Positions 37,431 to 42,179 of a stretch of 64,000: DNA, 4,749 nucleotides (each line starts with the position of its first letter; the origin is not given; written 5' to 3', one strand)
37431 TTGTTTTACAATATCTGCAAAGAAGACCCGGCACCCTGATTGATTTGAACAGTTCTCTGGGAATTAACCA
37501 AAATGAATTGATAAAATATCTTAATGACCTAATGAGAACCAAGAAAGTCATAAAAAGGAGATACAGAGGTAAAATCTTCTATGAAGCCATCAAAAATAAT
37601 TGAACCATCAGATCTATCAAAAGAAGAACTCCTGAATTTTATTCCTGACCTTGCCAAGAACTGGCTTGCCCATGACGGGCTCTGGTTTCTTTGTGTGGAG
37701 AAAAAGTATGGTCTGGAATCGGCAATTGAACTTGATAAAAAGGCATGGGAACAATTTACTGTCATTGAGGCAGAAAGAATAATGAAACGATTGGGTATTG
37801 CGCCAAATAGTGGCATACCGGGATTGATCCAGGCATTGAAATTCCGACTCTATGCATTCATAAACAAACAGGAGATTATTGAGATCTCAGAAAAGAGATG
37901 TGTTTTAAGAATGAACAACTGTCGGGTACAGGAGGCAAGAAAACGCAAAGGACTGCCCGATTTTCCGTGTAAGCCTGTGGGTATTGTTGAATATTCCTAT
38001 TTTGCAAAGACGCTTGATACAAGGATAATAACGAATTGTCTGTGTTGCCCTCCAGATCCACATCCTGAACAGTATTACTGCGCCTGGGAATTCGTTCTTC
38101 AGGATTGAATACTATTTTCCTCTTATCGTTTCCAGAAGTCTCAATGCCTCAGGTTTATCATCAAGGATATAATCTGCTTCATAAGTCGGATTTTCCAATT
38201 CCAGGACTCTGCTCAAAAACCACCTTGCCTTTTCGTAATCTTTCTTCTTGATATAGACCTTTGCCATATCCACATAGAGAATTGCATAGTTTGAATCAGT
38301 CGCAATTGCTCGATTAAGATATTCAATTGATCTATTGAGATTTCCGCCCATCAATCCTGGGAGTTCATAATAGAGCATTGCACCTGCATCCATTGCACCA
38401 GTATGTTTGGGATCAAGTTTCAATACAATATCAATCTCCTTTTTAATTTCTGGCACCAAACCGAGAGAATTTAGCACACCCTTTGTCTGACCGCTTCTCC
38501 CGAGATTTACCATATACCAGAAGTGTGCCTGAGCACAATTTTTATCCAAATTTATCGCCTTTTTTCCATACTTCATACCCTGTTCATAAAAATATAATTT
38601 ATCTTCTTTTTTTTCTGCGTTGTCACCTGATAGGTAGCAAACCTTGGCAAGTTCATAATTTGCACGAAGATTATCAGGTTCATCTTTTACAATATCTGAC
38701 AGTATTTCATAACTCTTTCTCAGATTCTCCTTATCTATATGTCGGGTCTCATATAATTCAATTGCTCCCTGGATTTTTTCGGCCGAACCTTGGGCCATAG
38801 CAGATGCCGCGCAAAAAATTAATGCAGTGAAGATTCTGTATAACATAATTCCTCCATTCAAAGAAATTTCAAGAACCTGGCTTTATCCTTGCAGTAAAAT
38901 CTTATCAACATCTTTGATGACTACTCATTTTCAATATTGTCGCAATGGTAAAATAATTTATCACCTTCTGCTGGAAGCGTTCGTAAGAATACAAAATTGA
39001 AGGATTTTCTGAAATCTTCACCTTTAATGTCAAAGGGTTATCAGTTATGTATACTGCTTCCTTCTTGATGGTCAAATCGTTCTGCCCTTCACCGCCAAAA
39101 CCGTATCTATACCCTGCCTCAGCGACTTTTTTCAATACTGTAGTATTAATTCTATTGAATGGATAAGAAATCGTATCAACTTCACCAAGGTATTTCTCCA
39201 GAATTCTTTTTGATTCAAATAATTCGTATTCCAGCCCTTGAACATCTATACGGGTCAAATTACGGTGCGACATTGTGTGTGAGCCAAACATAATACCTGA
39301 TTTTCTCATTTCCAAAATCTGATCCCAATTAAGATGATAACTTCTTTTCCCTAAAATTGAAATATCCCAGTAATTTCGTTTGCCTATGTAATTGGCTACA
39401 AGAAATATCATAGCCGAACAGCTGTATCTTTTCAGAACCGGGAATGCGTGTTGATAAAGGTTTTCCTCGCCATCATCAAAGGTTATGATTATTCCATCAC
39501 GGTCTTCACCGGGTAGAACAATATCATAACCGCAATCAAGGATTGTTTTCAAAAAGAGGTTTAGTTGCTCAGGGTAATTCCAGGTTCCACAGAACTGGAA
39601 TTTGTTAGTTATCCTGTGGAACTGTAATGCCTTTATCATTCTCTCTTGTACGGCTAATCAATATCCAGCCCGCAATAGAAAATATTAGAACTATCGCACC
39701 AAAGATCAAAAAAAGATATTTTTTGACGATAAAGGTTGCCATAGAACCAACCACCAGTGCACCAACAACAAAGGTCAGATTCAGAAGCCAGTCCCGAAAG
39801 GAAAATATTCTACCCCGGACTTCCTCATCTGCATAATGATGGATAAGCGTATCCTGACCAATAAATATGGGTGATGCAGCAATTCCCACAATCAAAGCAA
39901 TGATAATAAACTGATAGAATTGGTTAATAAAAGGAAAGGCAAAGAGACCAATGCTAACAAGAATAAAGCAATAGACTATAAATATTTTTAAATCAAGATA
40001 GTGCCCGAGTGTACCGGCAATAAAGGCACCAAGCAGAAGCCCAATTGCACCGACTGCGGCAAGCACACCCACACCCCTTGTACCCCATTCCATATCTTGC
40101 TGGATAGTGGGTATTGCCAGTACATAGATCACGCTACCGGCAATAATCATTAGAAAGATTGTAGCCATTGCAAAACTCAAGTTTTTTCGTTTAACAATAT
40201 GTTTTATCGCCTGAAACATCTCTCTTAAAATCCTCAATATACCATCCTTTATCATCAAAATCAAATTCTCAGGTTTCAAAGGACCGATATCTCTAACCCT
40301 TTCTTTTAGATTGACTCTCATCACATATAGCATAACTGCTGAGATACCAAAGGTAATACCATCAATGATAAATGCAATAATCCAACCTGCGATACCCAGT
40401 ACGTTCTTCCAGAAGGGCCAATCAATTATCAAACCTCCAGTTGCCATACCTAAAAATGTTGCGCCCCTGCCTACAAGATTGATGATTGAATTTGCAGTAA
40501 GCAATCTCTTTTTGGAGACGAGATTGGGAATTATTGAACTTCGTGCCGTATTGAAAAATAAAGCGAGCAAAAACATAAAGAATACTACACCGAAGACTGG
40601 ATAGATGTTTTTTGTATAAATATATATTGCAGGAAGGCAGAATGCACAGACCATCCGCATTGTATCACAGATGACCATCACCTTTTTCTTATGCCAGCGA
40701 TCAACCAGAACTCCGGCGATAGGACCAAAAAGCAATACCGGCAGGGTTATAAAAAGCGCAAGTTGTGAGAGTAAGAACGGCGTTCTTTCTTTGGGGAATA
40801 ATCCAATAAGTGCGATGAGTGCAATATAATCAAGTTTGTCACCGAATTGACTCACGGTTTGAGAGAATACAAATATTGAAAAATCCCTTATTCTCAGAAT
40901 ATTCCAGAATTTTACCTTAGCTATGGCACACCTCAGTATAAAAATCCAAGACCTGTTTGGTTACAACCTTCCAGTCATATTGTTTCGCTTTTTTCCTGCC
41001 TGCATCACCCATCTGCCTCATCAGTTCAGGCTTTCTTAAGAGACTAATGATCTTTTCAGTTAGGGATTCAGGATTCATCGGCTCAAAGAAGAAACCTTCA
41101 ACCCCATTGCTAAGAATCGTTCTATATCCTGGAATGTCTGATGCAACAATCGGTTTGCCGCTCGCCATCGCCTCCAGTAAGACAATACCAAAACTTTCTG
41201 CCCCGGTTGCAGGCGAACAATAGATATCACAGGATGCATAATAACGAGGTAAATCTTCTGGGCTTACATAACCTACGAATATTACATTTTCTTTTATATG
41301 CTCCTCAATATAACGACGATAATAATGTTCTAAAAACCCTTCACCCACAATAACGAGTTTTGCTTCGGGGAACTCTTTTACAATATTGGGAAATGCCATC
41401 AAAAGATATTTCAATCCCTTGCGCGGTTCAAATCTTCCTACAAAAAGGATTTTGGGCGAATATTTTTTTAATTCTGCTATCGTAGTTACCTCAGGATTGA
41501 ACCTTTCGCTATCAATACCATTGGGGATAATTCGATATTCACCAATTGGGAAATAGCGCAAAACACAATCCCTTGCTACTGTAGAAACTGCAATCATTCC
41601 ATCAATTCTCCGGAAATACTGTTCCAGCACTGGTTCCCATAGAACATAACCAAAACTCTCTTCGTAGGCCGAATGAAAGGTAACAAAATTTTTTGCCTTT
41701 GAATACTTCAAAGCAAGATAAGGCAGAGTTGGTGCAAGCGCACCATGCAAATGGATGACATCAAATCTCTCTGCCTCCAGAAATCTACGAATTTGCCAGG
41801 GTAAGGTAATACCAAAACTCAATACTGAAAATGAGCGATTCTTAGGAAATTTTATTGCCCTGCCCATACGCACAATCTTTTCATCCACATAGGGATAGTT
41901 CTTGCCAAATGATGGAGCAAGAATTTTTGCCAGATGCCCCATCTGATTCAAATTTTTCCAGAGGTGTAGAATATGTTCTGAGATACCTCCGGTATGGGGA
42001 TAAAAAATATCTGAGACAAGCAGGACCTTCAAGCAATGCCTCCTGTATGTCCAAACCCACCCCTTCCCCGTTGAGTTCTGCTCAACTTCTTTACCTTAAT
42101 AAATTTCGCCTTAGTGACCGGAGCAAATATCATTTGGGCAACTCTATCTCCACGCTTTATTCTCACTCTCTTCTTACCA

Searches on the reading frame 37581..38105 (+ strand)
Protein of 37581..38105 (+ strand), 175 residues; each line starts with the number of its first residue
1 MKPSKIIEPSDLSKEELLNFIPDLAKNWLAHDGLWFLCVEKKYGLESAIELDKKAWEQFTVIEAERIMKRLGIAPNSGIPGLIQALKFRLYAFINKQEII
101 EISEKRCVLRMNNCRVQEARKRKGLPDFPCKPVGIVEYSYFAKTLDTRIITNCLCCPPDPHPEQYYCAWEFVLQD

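Call 9: search_protein_families(library=pfam, proteins=[window:37581-38105:+], max_evalue=0.001)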
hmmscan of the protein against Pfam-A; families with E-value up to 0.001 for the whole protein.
window:37581-38105:+ (175 aa): 1 family
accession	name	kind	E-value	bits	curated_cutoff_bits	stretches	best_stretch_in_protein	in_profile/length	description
PF19620.4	DUF6125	-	1.7e-83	279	27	1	11-173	2-164/164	Family of unknown function (DUF6125)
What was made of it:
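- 37581..38108 (+): DUF6125 gene (175 aa), partner of the radical SAM gene. PF19620, E 2e-83 (call 9).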

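Call 22: search_protein_families(library=ncbifam, proteins=[window:37581-38105:+], max_evalue=0.01)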
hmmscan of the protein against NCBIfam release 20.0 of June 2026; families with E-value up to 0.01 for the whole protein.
window:37581-38105:+ (175 aa): 0 families

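Call 54: search_solved_structures(query=window:37581-38105:+, max_evalue=1)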
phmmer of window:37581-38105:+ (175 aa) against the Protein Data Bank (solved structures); distinct sequences matched with E-value up to 1: 1.
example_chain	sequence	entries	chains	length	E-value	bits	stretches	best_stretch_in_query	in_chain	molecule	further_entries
8e9g_D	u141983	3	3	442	0.72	12.7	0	35-129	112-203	NADH-quinone oxidoreductase subunit D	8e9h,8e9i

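Call 68: find_homologous_proteins(query=window:37581-38105:+, max_evalue=0.00001)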
Query window:37581-38105:+ (175 aa): 5318 proteins with E <= 0.00001 among 5345 candidates; the best 120 are listed.
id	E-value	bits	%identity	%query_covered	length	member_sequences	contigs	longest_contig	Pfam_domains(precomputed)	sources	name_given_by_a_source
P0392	6.3e-117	406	100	100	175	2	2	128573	PF19620.5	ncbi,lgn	-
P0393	5.3e-105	367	87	100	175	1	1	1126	PF19620.5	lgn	-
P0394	2.6e-102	358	87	100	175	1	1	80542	PF19620.5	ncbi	ncbi:MAG: DUF6125 family protein [bacterium]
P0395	5.5e-102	357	84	100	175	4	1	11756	PF19620.5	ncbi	ncbi:MAG: DUF6125 family protein [bacterium]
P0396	5.7e-102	357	87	100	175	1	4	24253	PF19620.5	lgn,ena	-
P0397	3.9e-101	354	87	99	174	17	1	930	PF19620.5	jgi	-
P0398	8.5e-100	350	87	100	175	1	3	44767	PF19620.5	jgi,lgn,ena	-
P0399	2.1e-99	349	85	100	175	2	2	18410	PF19620.5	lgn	-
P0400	2.3e-99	348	85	99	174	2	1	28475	PF19620.5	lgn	-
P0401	1.4e-98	346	82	100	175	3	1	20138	PF19620.5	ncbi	-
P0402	1.5e-97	343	84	99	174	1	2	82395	PF19620.5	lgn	-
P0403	3.7e-96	338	82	100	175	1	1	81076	PF19620.5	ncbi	-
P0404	5.5e-96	337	83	100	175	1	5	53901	PF19620.5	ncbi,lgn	ncbi:MAG: DUF6125 family protein [candidate division WOR-3 bacterium]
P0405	8.1e-86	304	75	99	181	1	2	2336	PF19620.5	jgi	jgi:hypothetical protein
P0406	3.2e-85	302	74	96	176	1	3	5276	PF19620.5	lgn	-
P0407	6.8e-85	301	76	97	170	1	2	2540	PF19620.5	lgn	-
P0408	1.4e-84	300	74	98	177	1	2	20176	PF19620.5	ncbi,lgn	-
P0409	1.5e-84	300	75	97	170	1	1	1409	PF19620.5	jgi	-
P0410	6.8e-84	298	74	97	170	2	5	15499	PF19620.5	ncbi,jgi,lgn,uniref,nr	ncbi:MAG TPA: hypothetical protein ENI34_09655 [candidate division WOR-3 bacterium]|uniref:Cytosolic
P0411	1.1e-83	297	74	96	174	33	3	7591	PF19620.5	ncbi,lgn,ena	-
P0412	1.1e-83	297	72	97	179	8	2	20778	PF19620.5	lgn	-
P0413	1.3e-83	297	74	97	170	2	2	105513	PF19620.5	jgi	-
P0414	2.4e-83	296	72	95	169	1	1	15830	PF19620.5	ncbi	-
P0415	3.3e-83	296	75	95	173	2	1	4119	PF19620.5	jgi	-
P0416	8.6e-83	294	72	97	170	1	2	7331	PF19620.5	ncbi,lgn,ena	-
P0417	1.4e-82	294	72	97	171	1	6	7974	PF19620.5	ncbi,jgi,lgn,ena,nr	ncbi:hypothetical protein KAT67_04620 [candidate division WOR-3 bacterium]|jgi:hypothetical protein|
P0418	1.4e-82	294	72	97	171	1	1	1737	PF19620.5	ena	-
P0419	1.5e-82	294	74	96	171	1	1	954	PF19620.5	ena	-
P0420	2.6e-82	293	72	97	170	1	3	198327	PF19620.5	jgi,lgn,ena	-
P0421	2.7e-82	293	72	97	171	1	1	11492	PF19620.5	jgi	-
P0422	3.1e-82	293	72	96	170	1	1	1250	PF19620.5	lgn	-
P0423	3.1e-82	293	71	97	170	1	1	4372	PF19620.5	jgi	jgi:hypothetical protein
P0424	3.2e-82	293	72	98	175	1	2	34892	PF19620.5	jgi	jgi:hypothetical protein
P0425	4.1e-82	292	71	97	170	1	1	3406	PF19620.5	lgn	-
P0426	4.8e-82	292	72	97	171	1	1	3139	PF19620.5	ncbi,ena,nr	ncbi:hypothetical protein KAU59_00480 [candidate division WOR-3 bacterium]|nr:hypothetical protein [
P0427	4.9e-82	292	72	97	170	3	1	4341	PF19620.5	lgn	-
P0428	5.4e-82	292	71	97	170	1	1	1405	PF19620.5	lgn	-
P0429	5.8e-82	292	72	97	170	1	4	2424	PF19620.5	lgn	-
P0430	7.0e-82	291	72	97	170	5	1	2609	PF19620.5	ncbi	-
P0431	7.4e-82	291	73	96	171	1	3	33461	PF19620.5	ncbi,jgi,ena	-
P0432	7.7e-82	291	72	97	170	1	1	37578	PF19620.5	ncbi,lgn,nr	ncbi:hypothetical protein JXB22_11350 [candidate division WOR-3 bacterium]|nr:hypothetical protein [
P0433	1.3e-81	291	73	96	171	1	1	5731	PF19620.5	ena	-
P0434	1.3e-81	291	73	96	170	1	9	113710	PF19620.5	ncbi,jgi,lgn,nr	ncbi:L-2-amino-thiazoline-4-carboxylic acid hydrolase [Candidatus Aminicenantes bacterium AC-708-M15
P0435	1.8e-81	290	72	97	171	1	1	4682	PF19620.5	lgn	-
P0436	2.0e-81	290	70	97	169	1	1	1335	PF19620.5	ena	-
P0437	2.1e-81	290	73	96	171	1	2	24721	PF19620.5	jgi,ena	-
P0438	2.2e-81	290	71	97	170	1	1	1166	PF19620.5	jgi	-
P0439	3.5e-81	289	72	96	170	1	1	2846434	PF19620.5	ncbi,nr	ncbi:MAG: hypothetical protein JSV97_03845 [candidate division WOR-3 bacterium]|nr:MAG: hypothetical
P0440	4.0e-81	289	72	97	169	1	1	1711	PF19620.5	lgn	-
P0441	4.0e-81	289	74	94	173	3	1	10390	PF14196.12,PF19620.5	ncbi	-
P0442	4.9e-81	289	71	97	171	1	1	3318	PF19620.5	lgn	-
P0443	5.2e-81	289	71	95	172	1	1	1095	PF19620.5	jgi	jgi:hypothetical protein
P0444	6.0e-81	288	67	99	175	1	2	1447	PF19620.5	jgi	jgi:hypothetical protein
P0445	6.6e-81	288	72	97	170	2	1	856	PF19620.5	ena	-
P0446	7.7e-81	288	62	94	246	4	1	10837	PF19620.5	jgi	jgi:hypothetical protein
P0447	7.8e-81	288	70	97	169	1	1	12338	PF19620.5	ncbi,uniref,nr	ncbi:hypothetical protein A2Y85_05330 [candidate division WOR-3 bacterium RBG_13_43_14]|uniref:Cytos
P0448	8.9e-81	288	70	98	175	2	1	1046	PF19620.5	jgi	jgi:hypothetical protein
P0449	9.9e-81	288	70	97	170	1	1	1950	PF19620.5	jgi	jgi:hypothetical protein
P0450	1.0e-80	288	70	97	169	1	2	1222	PF19620.5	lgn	-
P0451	1.0e-80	288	71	97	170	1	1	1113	PF19620.5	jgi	jgi:hypothetical protein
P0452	1.2e-80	288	70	97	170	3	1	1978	PF19620.5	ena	-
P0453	1.2e-80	287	70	98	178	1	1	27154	PF19620.5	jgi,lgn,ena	-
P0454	1.3e-80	287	73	95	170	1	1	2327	PF19620.5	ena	-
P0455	1.3e-80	287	60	94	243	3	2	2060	PF19620.5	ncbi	-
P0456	1.4e-80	287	59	94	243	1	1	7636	PF19620.5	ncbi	ncbi:hypothetical protein ES703_20810 [subsurface metagenome]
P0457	1.4e-80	287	72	97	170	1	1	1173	PF19620.5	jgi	jgi:hypothetical protein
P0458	1.4e-80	287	70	97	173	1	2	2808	PF19620.5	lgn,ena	-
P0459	1.5e-80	287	70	97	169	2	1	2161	PF19620.5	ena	-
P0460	1.7e-80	287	72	98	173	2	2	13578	PF19620.5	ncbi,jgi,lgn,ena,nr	ncbi:MAG TPA: DUF6125 family protein [Acidobacteriota bacterium]|nr:DUF6125 family protein [Acidobac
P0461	2.1e-80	287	68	97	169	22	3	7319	PF19620.5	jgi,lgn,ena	jgi:hypothetical protein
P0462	2.1e-80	287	69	97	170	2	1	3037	PF19620.5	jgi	jgi:hypothetical protein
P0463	2.2e-80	287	69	97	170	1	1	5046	PF19620.5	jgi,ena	-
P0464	2.2e-80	287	70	97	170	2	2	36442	PF19620.5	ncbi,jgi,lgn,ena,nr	ncbi:MAG TPA: hypothetical protein EYP60_07210 [bacterium (Candidatus Stahlbacteria)]|nr:hypothetica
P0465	2.7e-80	286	69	97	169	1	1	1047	PF19620.5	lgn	-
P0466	3.3e-80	286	69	97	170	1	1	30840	PF19620.5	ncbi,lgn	-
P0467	3.5e-80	286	71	96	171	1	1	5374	PF19620.5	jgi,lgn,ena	-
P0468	3.7e-80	286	71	97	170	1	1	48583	PF19620.5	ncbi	-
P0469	3.7e-80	286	71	97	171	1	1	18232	PF19620.5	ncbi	ncbi:MAG: DUF6125 family protein [Candidatus Aminicenantia bacterium]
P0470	3.8e-80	286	71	97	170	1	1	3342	PF19620.5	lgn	-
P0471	4.3e-80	286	71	97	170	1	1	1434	PF19620.5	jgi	-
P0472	4.5e-80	286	69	98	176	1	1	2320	PF19620.5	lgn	-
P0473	4.5e-80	286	71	97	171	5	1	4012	PF19620.5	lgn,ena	-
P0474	4.5e-80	286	72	95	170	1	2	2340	PF19620.5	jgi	-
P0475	5.8e-80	285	59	94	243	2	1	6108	PF19620.5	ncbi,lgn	ncbi:hypothetical protein ES707_22835 [subsurface metagenome]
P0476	5.8e-80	285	73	97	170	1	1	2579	PF19620.5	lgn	-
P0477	6.3e-80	285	69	97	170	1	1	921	PF19620.5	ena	-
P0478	6.8e-80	285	68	97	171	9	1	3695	PF19620.5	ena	-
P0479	6.9e-80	285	67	97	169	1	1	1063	PF19620.5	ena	-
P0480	7.3e-80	285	69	97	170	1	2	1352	PF19620.5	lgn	-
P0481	8.0e-80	285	70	96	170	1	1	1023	PF19620.5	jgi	jgi:hypothetical protein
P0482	8.7e-80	285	71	97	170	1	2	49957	PF19620.5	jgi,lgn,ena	-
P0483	8.7e-80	285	71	97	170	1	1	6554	PF19620.5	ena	-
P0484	9.1e-80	285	71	97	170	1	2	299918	PF19620.5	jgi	-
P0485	9.1e-80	285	68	98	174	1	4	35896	PF19620.5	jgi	jgi:hypothetical protein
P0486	1.0e-79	284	69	97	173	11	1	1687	PF19620.5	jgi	-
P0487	1.2e-79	284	69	97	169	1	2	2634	PF19620.5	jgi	jgi:hypothetical protein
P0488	1.3e-79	284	73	95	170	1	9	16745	PF14196.12,PF19620.5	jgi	jgi:hypothetical protein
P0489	1.3e-79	284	71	94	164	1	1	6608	PF19620.5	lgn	-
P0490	1.6e-79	284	68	96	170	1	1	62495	PF19620.5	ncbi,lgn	-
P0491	1.6e-79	284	73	94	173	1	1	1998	PF14196.12,PF19620.5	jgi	jgi:hypothetical protein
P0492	1.6e-79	284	69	97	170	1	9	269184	PF19620.5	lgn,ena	-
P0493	1.7e-79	284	72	97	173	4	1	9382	PF19620.5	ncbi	ncbi:MAG: DUF6125 family protein [Candidatus Aminicenantes bacterium]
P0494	1.8e-79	284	69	97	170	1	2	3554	PF19620.5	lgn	-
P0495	1.9e-79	284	71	96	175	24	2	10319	PF19620.5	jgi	-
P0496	1.9e-79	284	68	97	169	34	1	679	PF19620.5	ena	-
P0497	2.0e-79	283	69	97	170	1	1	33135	PF19620.5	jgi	-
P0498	2.2e-79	283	68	97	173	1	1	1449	PF19620.5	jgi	jgi:hypothetical protein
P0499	2.4e-79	283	68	97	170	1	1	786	PF19620.5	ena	-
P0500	2.5e-79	283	67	97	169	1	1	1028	PF19620.5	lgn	-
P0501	2.6e-79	283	68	95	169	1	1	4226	PF19620.5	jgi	jgi:hypothetical protein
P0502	2.6e-79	283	70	97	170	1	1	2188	PF19620.5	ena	-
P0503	3.0e-79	283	69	98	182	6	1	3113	PF19620.5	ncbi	-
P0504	3.3e-79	283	69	97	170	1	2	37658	PF19620.5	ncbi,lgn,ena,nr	ncbi:hypothetical protein KAX97_07750 [candidate division WOR-3 bacterium]|nr:hypothetical protein [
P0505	3.3e-79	283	68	97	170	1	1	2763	PF19620.5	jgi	-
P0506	3.6e-79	283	71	95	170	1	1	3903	PF19620.5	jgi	-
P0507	3.9e-79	283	68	97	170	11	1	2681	PF19620.5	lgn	-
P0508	4.2e-79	282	68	97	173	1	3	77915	PF19620.5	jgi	jgi:hypothetical protein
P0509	4.3e-79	282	70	97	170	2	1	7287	PF19620.5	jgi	jgi:hypothetical protein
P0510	4.5e-79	282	69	97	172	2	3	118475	PF19620.5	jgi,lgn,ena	-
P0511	4.6e-79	282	69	96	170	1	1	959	PF19620.5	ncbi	-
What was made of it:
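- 37581..38108 (+): More than 5000 clusters were found; the 120 listed are 59-87% identical (call 68).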

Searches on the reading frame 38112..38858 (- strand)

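Call 9: search_protein_families(library=pfam, proteins=[window:38112-38858:-], max_evalue=0.001)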
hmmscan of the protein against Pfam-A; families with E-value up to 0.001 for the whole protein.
window:38112-38858:- (248 aa): 13 families
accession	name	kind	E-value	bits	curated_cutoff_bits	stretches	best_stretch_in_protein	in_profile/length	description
PF14559.12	TPR_19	-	1.1e-11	45.3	25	1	172-221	5-54/68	Tetratricopeptide repeat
PF25060.1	ARM_TT21_2nd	-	3.2e-06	27.3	27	1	42-82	200-240/270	Tetratricopeptide repeat protein 21 second ARM domain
PF13431.12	TPR_17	-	3.3e-06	27.4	24.4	0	181-212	2-33/34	Tetratricopeptide repeat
PF13181.12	TPR_8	-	1.3e-05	25.4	25.7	0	194-222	3-31/34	Tetratricopeptide repeat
PF13414.12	TPR_11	-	1.3e-05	25.2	26.8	0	172-205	8-41/42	TPR repeat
PF13428.12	TPR_14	-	1.8e-05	25.4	23.5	0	194-226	3-35/44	Tetratricopeptide repeat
PF07719.23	TPR_2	-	2.4e-05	24.6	27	0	194-222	3-31/34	Tetratricopeptide repeat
PF13424.12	TPR_12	-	3.3e-05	24.4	30.1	0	174-221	26-74/77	Tetratricopeptide repeat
PF13432.12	TPR_16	-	0.00031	21.6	32.7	0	47-82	14-49/65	Tetratricopeptide repeat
PF12895.13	ANAPC3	-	0.00043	21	27.2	0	178-231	9-61/82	Anaphase-promoting complex, cyclosome, subunit 3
PF16811.11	TAtT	-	0.00043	20.1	26.5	1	103-221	110-233/263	TRAP transporter T-component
PF25068.1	ARM_TT21_4th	-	0.00061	20.5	30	1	175-229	16-68/153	Tetratricopeptide repeat protein 21 forth ARM domain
PF00515.34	TPR_1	-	0.00091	19.4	27.8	0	194-221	3-30/34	Tetratricopeptide repeat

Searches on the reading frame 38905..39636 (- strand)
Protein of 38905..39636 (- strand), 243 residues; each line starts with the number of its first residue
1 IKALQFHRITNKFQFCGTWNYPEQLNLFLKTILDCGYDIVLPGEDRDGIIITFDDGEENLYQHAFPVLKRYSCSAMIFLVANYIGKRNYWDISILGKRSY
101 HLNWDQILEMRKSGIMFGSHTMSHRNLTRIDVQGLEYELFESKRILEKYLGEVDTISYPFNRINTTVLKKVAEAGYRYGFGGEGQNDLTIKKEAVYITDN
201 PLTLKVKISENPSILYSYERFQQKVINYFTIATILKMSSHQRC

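Call 9: search_protein_families(library=pfam, proteins=[window:38905-39636:-], max_evalue=0.001)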
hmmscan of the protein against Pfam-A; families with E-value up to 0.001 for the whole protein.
window:38905-39636:- (243 aa): 1 family
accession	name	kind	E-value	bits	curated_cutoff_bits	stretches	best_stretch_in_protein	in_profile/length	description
PF01522.26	Polysacc_deac_1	-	1.8e-23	83.3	23.1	1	46-178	6-123/124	Polysaccharide deacetylase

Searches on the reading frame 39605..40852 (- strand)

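Call 9: search_protein_families(library=pfam, proteins=[window:39605-40852:-], max_evalue=0.001)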
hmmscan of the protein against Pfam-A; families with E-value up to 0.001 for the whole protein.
window:39605-40852:- (415 aa): 4 families
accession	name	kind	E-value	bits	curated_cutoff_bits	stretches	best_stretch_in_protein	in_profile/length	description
PF07690.21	MFS_1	-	7.7e-35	120.9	33.4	2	28-257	34-235/347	Major Facilitator Superfamily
PF05977.19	MFS_3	-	1.3e-08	34.2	27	1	36-394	55-389/524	Transmembrane secretion effector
PF00083.30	Sugar_tr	-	3e-06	26.8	22.3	1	261-397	48-186/452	Sugar (and other) transporter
PF06779.20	MFS_4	-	2.3e-05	24.4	26.3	1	242-351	11-122/364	Uncharacterised MFS-type transporter YbfB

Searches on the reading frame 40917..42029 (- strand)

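Call 9: search_protein_families(library=pfam, proteins=[window:40917-42029:-], max_evalue=0.001)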
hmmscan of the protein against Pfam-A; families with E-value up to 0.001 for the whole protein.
window:40917-42029:- (370 aa): 6 families
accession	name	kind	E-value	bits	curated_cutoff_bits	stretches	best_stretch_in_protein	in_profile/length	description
PF00534.26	Glycos_transf_1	-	1.5e-48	165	26.4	1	188-346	12-171/172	Glycosyl transferases group 1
PF13692.12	Glyco_trans_1_4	-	8.1e-40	136.8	27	1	192-332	2-141/142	Glycosyl transferases group 1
PF13439.12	Glyco_transf_4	-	3e-25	89.6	28.5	1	14-176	2-170/170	Glycosyltransferase Family 4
PF13579.12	Glyco_trans_4_4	-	5.9e-15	56.4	29.7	1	14-171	1-158/158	Glycosyl transferase 4-like domain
PF13524.12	Glyco_trans_1_2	-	7.9e-14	52.3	25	1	218-361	10-143/144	Glycosyl transferase-like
PF20706.3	GT4-conflict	-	0.00013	21.5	26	1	185-313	193-327/385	Family 4 Glycosyltransferase in conflict systems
